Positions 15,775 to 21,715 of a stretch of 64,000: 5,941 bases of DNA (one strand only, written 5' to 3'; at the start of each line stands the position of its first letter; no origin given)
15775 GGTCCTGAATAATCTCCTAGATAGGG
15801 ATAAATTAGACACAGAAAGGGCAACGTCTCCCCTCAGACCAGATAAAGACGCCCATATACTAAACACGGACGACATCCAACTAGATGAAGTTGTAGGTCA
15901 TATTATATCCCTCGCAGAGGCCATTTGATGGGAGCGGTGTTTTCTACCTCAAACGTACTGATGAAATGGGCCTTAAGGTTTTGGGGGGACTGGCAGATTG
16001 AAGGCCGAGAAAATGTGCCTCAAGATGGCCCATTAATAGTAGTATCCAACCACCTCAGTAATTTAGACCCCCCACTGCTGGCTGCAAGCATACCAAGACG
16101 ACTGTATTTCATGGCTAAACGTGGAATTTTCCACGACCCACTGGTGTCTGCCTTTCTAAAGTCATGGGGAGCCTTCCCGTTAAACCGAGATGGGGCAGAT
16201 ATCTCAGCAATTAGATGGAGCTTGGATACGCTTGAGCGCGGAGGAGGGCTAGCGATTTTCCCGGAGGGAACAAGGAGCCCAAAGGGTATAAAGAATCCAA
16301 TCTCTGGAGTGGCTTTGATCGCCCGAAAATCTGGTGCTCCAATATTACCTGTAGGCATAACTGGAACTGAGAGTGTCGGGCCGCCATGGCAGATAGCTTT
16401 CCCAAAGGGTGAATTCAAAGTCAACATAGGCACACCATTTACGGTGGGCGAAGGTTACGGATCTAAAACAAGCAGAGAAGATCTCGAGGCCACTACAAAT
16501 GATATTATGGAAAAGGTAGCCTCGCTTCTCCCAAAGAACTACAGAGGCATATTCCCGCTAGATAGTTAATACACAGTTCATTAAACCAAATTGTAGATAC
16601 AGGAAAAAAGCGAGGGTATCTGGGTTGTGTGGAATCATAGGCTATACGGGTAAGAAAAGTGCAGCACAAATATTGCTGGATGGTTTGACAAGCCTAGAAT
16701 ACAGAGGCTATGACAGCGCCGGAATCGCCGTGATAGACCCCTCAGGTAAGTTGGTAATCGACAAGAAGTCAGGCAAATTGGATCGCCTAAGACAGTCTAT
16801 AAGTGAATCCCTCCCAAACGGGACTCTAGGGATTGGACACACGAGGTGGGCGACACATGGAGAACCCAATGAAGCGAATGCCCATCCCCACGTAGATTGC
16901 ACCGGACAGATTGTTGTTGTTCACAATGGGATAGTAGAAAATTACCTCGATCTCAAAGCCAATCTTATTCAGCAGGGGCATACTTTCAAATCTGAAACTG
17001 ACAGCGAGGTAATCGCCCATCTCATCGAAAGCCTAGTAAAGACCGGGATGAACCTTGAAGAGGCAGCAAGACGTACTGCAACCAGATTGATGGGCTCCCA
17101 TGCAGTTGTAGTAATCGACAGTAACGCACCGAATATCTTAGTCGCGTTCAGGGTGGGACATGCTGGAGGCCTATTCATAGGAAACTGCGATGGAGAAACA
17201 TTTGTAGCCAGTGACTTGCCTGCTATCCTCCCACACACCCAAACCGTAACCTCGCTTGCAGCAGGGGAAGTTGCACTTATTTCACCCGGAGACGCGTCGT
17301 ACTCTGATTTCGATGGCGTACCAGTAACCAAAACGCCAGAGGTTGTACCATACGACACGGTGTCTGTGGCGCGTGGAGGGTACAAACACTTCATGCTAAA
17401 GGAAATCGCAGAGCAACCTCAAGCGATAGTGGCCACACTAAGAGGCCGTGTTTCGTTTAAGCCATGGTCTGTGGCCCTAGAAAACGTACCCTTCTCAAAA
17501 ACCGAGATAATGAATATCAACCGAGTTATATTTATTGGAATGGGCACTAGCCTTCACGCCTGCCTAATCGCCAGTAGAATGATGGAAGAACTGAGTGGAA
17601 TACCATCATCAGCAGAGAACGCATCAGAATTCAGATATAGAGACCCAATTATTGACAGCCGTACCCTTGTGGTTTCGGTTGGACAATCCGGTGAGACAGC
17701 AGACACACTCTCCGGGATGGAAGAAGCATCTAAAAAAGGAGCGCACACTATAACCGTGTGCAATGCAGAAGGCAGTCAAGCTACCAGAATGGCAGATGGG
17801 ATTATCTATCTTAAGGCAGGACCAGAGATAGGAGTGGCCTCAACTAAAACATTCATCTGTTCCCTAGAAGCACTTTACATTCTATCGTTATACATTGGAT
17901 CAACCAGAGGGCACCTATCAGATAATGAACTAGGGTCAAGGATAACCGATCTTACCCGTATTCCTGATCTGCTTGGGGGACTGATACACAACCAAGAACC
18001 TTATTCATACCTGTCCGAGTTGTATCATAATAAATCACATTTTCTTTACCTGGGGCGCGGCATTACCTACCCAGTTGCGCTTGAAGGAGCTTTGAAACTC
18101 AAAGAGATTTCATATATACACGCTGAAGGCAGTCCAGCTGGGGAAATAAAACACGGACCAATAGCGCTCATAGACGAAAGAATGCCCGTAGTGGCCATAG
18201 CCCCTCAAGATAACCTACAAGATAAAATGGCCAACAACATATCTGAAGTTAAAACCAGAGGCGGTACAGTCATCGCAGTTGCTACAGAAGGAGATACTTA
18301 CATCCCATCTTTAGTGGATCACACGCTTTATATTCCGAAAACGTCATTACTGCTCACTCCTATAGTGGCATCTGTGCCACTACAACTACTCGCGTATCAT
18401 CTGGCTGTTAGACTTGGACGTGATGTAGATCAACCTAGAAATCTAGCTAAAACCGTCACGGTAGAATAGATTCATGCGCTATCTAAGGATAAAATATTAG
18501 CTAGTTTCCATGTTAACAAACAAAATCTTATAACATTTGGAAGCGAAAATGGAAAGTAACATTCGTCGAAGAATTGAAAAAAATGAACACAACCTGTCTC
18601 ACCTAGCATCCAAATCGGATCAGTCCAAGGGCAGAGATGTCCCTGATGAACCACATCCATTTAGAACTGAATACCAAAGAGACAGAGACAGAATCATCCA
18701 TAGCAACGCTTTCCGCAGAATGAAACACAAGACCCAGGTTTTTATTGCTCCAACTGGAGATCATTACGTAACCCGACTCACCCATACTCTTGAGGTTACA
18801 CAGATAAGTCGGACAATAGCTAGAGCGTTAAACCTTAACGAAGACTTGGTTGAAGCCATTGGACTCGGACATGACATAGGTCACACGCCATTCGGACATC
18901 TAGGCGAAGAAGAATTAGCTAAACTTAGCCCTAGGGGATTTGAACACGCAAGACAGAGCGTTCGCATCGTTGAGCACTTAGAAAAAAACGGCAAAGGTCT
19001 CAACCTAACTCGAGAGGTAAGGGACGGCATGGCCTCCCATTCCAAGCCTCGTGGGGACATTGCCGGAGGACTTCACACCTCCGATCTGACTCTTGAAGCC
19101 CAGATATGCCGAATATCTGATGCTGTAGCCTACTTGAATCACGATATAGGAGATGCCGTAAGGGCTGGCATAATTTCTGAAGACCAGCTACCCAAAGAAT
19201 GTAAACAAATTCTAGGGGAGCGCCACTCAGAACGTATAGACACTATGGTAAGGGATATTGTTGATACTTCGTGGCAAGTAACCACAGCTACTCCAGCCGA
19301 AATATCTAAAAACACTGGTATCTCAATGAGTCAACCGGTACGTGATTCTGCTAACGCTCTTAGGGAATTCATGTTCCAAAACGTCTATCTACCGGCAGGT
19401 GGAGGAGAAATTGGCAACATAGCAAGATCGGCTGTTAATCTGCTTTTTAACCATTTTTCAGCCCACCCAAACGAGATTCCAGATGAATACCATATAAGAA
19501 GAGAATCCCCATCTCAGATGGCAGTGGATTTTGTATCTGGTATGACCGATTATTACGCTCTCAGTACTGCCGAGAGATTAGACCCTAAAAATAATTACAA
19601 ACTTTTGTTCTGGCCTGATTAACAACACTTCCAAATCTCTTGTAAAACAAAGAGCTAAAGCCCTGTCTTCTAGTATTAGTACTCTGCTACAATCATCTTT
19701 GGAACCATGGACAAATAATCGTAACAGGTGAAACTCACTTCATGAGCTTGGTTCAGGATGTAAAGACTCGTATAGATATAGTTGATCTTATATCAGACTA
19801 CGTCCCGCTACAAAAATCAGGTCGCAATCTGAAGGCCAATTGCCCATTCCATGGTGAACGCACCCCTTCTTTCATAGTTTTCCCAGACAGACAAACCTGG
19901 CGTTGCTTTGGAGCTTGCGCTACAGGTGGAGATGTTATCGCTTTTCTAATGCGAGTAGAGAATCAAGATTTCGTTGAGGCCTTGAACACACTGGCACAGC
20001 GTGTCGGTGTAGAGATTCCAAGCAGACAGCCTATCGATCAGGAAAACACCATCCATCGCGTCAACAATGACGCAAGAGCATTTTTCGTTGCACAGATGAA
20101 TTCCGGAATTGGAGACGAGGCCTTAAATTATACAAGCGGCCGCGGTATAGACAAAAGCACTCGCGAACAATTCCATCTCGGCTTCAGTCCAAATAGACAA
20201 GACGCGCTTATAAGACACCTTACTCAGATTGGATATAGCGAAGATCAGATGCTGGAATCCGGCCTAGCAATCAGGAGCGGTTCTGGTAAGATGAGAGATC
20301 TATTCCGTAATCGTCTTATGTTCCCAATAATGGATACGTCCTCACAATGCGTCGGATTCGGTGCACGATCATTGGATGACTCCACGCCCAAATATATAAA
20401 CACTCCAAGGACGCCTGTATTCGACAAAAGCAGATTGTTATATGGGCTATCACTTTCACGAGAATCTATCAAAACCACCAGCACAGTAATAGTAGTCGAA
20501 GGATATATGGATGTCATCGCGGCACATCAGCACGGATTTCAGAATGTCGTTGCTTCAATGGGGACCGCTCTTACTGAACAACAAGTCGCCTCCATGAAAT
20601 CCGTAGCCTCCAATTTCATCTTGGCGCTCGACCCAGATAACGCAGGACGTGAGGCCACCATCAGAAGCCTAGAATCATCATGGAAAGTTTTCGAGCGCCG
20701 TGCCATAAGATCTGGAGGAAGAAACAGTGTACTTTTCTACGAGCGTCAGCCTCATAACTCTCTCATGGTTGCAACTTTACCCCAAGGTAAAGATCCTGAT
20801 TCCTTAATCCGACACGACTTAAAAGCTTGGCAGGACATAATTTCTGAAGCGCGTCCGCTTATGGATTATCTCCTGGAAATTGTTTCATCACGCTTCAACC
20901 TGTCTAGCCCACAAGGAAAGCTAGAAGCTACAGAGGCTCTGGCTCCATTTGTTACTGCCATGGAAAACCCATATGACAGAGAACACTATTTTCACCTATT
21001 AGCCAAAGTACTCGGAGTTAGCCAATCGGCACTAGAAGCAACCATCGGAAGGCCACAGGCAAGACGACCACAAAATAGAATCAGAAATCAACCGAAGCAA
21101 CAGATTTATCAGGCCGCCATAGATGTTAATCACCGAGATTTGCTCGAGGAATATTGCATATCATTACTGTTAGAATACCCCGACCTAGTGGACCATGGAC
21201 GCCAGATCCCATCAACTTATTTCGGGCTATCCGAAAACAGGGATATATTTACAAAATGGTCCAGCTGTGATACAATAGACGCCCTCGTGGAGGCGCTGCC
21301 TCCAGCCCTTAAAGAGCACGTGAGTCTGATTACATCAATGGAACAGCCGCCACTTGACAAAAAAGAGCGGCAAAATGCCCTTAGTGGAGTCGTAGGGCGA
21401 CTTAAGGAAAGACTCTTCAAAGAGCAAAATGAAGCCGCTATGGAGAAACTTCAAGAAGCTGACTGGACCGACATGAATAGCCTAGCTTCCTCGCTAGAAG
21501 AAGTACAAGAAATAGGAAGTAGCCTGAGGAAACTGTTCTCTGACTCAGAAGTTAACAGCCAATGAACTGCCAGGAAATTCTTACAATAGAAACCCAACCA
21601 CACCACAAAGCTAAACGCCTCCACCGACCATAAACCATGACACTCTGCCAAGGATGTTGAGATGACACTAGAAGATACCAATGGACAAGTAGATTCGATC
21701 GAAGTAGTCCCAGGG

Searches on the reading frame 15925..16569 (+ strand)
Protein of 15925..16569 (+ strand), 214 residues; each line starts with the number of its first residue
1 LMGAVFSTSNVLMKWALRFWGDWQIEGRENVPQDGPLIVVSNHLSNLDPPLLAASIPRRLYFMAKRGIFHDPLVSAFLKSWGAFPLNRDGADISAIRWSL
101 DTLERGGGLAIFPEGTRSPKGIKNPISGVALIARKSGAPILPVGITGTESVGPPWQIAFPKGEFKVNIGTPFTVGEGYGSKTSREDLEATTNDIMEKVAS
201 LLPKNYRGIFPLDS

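Call 47: search_protein_families(library=pfam, max_evalue=0.00001, proteins=[window:15925-16569:+])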
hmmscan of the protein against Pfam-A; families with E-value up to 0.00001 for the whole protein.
window:15925-16569:+ (214 aa): 1 family
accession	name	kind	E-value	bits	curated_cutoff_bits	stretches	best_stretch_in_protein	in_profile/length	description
PF01553.26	Acyltransferase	-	1.8e-25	89.7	23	1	24-145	3-131/132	Acyltransferase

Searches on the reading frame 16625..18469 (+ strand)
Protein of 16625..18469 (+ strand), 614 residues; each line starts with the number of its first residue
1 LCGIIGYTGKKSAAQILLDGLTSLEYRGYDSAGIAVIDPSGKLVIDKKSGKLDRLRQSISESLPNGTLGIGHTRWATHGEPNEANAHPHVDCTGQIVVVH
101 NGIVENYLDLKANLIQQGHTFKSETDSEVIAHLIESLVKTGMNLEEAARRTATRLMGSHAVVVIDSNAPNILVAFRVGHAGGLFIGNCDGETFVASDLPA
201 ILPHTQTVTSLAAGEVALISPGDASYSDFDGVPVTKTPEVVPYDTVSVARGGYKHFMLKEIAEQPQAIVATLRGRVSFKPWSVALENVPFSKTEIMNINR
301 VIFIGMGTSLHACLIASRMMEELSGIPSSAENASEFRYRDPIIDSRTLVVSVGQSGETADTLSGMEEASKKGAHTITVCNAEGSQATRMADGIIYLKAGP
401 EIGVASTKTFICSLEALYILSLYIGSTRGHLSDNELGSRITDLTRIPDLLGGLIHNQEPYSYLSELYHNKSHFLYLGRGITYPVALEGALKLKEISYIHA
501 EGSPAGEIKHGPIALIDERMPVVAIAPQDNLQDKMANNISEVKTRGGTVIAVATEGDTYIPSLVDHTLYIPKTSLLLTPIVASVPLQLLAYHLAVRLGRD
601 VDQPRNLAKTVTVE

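Call 47: search_protein_families(library=pfam, max_evalue=0.00001, proteins=[window:16625-18469:+])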
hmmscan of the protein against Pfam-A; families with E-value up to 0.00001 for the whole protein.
window:16625-18469:+ (614 aa): 3 families
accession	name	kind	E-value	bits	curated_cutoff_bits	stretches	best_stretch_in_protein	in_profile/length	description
PF01380.27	SIS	-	4.1e-55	185.6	25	2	295-420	2-128/131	SIS domain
PF13522.11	GATase_6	-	5.3e-20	72.2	27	1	65-178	9-110/130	Glutamine amidotransferase domain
PF13537.11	GATase_7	-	1.3e-15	57.9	25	1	82-202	9-122/123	Glutamine amidotransferase domain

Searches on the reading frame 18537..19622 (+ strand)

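Call 47: search_protein_families(library=pfam, max_evalue=0.00001, proteins=[window:18537-19622:+])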
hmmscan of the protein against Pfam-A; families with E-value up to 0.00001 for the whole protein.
window:18537-19622:+ (361 aa): 2 families
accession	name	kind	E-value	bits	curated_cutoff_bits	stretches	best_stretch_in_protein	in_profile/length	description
PF01966.28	HD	-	7.9e-18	65.3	22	1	80-198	1-114/116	HD domain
PF13286.11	HD_assoc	-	1.4e-13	51.6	22.2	1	262-347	1-91/91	Phosphohydrolase-associated domain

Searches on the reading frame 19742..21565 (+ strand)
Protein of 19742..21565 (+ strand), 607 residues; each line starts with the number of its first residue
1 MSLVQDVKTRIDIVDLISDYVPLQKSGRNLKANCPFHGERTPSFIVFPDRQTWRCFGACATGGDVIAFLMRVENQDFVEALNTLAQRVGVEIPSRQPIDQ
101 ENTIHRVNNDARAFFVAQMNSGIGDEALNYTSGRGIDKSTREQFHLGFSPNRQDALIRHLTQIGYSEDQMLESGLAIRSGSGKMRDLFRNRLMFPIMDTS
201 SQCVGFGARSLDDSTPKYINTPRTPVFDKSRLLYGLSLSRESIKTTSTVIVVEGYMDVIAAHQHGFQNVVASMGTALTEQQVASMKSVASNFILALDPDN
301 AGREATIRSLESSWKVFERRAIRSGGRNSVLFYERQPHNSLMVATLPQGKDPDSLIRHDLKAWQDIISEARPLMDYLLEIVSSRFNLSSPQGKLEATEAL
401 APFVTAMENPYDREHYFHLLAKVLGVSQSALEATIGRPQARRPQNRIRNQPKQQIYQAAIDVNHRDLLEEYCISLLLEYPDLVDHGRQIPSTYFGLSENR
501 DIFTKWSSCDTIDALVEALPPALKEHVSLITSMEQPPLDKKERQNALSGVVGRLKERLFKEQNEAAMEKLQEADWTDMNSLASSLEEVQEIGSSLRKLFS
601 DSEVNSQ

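Call 47: search_protein_families(library=pfam, max_evalue=0.00001, proteins=[window:19742-21565:+])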
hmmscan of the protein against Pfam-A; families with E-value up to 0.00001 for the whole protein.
window:19742-21565:+ (607 aa): 6 families
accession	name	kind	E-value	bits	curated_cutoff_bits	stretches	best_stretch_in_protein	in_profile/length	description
PF08275.17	DNAG_N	-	1.3e-36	126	26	1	114-238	1-126/128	DNA primase catalytic core, N-terminal domain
PF01807.25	Zn_ribbon_DnaG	-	3.6e-32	110.5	24.9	1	3-95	5-96/98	CHC2 zinc finger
PF13662.12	Toprim_4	-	2.6e-18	66.5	25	1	247-311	1-72/85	Toprim domain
PF13155.12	Toprim_2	-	5e-18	65.7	22.1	1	250-312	1-65/88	Toprim-like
PF01751.28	Toprim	-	5.3e-14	52.6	23.1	1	248-310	1-77/96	Toprim domain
PF10410.14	DnaB_bind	-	9.6e-12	45.4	20.6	1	374-428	1-55/56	DnaB-helicase binding domain of primase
